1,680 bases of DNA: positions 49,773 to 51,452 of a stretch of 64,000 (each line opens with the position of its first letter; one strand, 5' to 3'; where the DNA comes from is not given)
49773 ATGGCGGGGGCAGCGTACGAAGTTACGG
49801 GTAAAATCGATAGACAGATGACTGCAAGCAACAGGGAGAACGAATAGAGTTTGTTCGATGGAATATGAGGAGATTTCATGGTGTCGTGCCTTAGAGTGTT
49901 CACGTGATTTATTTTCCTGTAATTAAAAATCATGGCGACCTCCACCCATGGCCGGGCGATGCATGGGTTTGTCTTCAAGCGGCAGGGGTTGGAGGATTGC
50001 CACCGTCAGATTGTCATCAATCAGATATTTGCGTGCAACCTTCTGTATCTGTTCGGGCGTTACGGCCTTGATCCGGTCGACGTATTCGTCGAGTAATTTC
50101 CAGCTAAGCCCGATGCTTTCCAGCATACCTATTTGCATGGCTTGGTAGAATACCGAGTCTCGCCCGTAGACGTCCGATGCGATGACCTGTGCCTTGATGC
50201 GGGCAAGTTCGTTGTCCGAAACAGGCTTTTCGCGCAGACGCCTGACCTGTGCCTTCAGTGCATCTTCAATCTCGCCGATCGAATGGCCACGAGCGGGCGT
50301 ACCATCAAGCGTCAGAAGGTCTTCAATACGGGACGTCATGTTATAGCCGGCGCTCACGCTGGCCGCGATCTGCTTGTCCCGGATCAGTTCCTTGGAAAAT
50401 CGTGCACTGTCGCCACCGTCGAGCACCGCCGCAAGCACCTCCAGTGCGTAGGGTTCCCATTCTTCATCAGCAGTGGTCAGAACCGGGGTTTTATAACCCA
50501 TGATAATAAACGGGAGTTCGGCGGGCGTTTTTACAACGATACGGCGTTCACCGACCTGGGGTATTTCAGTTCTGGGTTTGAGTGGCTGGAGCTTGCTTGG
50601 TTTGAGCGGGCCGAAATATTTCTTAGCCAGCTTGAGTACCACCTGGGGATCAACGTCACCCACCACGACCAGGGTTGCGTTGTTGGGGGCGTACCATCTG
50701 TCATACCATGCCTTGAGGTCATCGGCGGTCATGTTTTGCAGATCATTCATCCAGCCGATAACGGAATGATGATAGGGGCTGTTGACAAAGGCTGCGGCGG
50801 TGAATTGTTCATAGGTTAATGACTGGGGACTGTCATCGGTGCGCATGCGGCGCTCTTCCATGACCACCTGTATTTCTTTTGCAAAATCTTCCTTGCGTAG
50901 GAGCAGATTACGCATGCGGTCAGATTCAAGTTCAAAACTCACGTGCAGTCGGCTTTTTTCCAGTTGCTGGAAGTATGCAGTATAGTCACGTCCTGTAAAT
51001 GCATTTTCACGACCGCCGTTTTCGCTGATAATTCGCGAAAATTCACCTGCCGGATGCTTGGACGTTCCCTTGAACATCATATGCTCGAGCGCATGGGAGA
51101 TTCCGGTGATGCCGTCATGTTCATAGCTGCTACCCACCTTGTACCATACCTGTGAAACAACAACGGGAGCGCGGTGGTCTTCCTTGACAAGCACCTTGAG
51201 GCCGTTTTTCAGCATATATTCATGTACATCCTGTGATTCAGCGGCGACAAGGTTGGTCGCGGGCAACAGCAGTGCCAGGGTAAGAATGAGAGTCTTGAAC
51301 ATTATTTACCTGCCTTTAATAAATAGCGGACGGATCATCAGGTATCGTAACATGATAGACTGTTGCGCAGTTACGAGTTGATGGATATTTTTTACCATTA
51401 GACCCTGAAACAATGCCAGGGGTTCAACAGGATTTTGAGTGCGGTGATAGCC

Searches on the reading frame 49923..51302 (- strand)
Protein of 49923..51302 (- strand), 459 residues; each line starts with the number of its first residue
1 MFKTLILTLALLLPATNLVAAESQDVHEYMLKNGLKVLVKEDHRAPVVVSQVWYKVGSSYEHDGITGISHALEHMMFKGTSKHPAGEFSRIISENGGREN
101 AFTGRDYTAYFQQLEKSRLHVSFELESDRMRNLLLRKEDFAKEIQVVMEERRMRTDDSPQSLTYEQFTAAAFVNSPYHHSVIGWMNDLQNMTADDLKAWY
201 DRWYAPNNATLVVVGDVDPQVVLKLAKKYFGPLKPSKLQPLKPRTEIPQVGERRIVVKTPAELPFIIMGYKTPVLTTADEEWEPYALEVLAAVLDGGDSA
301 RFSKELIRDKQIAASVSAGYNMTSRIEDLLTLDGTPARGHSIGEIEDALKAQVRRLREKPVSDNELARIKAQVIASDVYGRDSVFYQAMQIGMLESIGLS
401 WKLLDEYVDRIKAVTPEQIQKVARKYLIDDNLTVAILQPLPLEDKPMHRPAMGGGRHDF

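Call 32: search_protein_families(library=pfam, proteins=[window:49923-51302:-], max_evalue=0.00001)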
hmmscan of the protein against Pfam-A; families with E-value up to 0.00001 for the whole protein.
window:49923-51302:- (459 aa): 2 families
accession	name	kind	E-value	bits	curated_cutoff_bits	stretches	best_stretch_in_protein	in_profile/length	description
PF05193.26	Peptidase_M16_C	-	1.3e-34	120.1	23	1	190-372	1-180/181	Peptidase M16 inactive domain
PF00675.25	Peptidase_M16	-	1.4e-27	96.8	22.3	1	36-182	1-146/149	Insulinase (Peptidase family M16)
